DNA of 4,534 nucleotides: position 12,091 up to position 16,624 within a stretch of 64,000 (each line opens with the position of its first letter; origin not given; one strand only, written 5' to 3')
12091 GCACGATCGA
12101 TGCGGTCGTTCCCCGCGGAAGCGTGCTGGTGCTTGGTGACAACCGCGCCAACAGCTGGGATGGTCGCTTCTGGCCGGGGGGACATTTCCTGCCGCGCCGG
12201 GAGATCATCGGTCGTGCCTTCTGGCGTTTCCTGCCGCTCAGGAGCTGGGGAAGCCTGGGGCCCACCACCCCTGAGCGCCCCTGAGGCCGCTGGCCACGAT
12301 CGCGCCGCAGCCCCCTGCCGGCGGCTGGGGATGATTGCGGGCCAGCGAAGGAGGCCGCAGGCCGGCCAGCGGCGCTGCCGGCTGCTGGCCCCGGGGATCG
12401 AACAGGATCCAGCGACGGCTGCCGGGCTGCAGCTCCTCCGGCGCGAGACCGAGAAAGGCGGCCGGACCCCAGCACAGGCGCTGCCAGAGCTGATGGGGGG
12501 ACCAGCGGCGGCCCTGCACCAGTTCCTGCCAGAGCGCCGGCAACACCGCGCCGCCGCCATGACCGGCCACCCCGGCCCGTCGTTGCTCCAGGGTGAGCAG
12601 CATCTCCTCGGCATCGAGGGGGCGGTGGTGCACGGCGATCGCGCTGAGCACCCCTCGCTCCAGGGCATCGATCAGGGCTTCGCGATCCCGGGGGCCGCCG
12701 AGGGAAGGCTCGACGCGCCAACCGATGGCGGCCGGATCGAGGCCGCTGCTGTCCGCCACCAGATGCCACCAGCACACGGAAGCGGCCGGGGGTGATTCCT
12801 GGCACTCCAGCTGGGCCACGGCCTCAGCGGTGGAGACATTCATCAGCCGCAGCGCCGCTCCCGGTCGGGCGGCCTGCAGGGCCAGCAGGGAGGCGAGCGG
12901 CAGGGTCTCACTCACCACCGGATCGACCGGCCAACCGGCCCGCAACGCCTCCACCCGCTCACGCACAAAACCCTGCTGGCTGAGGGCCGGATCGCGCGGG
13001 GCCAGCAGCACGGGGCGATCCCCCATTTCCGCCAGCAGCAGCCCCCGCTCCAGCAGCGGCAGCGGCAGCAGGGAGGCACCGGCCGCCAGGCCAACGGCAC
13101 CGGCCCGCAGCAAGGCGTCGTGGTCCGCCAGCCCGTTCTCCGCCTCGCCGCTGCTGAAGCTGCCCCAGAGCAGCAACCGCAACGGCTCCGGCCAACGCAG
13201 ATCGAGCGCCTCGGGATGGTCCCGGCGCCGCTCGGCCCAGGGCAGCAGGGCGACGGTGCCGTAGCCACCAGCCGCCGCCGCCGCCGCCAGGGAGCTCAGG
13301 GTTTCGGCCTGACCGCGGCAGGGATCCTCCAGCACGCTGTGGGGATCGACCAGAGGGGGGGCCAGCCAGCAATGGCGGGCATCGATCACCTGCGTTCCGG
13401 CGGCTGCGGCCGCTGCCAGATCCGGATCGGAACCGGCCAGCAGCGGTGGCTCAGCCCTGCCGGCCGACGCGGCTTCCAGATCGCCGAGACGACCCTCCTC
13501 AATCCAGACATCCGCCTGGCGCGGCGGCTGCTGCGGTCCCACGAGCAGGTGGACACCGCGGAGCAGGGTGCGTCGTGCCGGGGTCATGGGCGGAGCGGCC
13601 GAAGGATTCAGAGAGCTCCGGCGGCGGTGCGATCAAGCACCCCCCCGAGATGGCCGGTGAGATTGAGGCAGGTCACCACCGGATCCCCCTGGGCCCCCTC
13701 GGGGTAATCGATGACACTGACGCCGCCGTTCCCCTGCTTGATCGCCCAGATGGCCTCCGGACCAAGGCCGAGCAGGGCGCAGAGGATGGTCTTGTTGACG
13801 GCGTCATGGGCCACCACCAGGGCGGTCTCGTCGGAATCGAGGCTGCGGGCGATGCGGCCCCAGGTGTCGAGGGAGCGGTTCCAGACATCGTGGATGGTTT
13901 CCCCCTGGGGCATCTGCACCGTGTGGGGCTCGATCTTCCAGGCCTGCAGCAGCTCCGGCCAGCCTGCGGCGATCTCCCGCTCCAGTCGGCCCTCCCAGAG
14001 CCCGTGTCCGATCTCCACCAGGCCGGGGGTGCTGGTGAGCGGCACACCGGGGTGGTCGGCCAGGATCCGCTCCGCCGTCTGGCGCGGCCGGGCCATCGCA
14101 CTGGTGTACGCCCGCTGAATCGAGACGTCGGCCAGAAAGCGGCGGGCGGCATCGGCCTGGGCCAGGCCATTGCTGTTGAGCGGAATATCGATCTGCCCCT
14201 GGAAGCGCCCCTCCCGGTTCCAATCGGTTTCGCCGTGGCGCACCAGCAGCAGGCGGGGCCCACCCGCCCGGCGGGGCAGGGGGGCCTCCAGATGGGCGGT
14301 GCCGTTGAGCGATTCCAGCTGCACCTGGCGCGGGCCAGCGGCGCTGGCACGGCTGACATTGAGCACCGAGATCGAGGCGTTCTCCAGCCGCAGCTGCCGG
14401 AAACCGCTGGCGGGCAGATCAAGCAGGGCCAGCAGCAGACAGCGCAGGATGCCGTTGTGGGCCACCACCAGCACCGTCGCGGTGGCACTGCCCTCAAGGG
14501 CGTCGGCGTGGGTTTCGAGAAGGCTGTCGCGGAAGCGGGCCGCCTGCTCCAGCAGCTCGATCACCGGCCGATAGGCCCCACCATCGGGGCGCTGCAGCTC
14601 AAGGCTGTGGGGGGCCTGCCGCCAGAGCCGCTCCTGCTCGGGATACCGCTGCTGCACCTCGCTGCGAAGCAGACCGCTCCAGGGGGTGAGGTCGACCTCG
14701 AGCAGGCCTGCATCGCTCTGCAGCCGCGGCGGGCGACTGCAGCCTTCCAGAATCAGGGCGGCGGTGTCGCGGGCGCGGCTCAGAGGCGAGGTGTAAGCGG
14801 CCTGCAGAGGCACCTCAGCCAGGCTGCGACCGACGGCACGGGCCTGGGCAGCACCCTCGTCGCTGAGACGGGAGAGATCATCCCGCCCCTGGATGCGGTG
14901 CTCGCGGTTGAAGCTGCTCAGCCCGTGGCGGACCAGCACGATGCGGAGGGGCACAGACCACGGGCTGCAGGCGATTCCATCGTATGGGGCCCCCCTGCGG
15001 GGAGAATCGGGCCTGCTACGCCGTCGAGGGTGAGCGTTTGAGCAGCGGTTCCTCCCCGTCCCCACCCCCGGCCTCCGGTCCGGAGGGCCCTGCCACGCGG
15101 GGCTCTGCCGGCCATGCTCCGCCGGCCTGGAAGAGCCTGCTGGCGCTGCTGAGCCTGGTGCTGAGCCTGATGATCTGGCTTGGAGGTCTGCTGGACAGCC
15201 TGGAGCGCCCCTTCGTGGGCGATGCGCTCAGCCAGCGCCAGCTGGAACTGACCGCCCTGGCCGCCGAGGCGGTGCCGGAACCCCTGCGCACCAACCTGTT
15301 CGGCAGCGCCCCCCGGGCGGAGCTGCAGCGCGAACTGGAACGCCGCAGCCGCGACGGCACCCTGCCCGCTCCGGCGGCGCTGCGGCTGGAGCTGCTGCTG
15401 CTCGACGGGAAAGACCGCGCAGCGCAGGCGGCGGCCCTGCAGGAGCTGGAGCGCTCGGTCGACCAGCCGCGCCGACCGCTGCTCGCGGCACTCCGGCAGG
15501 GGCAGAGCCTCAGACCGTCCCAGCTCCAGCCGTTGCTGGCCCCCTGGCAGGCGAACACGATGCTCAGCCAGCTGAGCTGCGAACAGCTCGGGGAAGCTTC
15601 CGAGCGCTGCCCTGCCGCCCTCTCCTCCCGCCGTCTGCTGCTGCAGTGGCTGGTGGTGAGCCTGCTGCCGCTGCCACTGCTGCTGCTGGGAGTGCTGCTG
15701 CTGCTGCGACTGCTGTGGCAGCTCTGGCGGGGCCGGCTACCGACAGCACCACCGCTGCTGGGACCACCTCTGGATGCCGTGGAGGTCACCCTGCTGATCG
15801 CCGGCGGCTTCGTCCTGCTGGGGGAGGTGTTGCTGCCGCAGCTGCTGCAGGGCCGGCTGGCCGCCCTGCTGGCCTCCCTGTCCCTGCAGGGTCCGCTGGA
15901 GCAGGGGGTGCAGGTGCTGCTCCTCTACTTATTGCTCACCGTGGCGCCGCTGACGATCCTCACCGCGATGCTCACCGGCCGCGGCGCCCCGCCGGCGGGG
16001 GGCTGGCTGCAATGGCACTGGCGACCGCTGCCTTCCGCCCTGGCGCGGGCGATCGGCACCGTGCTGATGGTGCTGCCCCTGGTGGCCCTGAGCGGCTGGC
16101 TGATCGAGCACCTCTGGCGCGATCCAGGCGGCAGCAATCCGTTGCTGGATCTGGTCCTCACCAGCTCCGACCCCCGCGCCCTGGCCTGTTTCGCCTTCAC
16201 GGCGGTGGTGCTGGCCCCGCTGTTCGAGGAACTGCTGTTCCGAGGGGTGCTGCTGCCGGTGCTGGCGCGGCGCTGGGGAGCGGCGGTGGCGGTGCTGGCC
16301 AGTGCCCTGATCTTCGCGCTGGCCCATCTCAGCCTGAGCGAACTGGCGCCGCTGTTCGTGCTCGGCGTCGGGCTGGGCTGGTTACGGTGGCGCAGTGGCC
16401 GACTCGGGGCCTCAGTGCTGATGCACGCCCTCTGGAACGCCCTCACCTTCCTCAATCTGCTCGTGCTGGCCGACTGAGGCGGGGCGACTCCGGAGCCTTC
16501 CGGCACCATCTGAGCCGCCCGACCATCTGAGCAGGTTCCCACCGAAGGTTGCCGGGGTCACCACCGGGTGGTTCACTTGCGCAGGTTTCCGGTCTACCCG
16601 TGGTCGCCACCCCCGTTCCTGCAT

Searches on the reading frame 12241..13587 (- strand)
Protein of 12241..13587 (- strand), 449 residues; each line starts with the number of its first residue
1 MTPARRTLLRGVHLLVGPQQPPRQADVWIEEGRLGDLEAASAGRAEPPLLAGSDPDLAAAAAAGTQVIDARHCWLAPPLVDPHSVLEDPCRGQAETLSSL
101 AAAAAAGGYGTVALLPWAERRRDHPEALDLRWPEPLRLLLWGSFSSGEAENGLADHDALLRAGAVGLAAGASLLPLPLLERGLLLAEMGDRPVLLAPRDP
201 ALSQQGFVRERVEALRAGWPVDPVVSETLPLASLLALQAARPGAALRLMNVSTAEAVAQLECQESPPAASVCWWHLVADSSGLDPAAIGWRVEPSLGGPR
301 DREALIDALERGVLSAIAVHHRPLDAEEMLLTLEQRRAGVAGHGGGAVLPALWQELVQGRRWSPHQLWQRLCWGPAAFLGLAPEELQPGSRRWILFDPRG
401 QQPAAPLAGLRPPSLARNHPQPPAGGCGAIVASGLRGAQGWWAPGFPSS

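Call 28: search_protein_families(library=ncbifam, proteins=[window:12241-13587:-], max_evalue=0.00001)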
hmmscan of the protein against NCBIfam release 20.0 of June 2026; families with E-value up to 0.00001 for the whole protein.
window:12241-13587:- (449 aa): 20 families
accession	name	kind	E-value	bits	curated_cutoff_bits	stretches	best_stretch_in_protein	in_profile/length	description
NF005614.0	PRK07369.1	equivalog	2.4e-72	244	456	1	59-399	39-385/419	dihydroorotase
TIGR00857.1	pyrC_multi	subfamily_domain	6.1e-36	124.3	279.05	1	62-398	24-369/412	dihydroorotase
NF006841.0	PRK09357.2-2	equivalog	5.2e-29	101.2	640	1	61-406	33-385/421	dihydroorotase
NF006837.0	PRK09357.1-2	equivalog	4.3e-25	88.2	575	1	62-390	39-373/428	dihydroorotase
NF005791.0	PRK07627.1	equivalog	1.7e-24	86.6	442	1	58-399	34-383/425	dihydroorotase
NF006838.0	PRK09357.1-3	equivalog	1.2e-23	83.6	644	1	58-401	36-385/423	dihydroorotase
NF006844.0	PRK09357.2-5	equivalog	1.3e-22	80.4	701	1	62-399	40-381/422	dihydroorotase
NF006845.0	PRK09357.2-6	equivalog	2.3e-22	79.3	728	1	63-382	41-365/428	dihydroorotase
NF006558.0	PRK09059.1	equivalog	1.1e-19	70.4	645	1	58-392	41-380/430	dihydroorotase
NF006839.0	PRK09357.1-4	equivalog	1.1e-17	63.8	576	1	63-382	39-364/422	dihydroorotase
NF006836.0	PRK09357.1-1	equivalog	7.5e-17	61.1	538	2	57-125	33-100/432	dihydroorotase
NF006842.0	PRK09357.2-3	equivalog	8.8e-13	47.7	695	1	60-125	42-107/440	dihydroorotase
NF006268.0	PRK08417.1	equivalog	1.1e-12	47.8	499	1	63-398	35-371/406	metal-dependent hydrolase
TIGR03178.1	allantoinase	equivalog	4.5e-12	45.5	357.85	1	223-382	208-367/441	allantoinase AllB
NF006843.0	PRK09357.2-4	equivalog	1.2e-11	44.2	786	1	65-342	41-326/431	dihydroorotase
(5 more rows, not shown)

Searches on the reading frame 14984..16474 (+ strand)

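Call 28: search_protein_families(library=ncbifam, proteins=[window:14984-16474:+], max_evalue=0.00001)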
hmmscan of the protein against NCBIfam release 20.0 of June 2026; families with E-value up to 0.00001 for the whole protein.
window:14984-16474:+ (497 aa): 6 families
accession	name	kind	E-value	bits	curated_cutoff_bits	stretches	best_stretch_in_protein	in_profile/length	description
NF041647.1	ABC_perm_CPBP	equivalog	1.8e-22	79.9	435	1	299-490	442-632/636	ABC transporter permease subunit/CPBP intramembrane protease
NF033192.3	CPBP_JDVT_MrtJ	equivalog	9.5e-13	48.7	75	1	406-489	3-96/98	JDVT-CTERM system glutamic-type intramembrane protease MrtJ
NF040589.1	CPBP_Synerg_MrtS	equivalog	9.4e-10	38.9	130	1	405-485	77-160/170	Synerg-CTERM system glutamic-type intramembrane protease MrtS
NF040594.1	CPBP_fam_MrtC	equivalog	1.6e-08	34.5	195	1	349-487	74-214/221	myxosortase MrtC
NF040914.1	Mrt_core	domain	1.6e-07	31.4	100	1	405-488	5-101/108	myxosortase family intramembrane protease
NF046050.1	CPBP_fam_MroQ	equivalog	5.3e-06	26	270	1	402-494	128-226/243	intramembrane glutamic endopeptidase MroQ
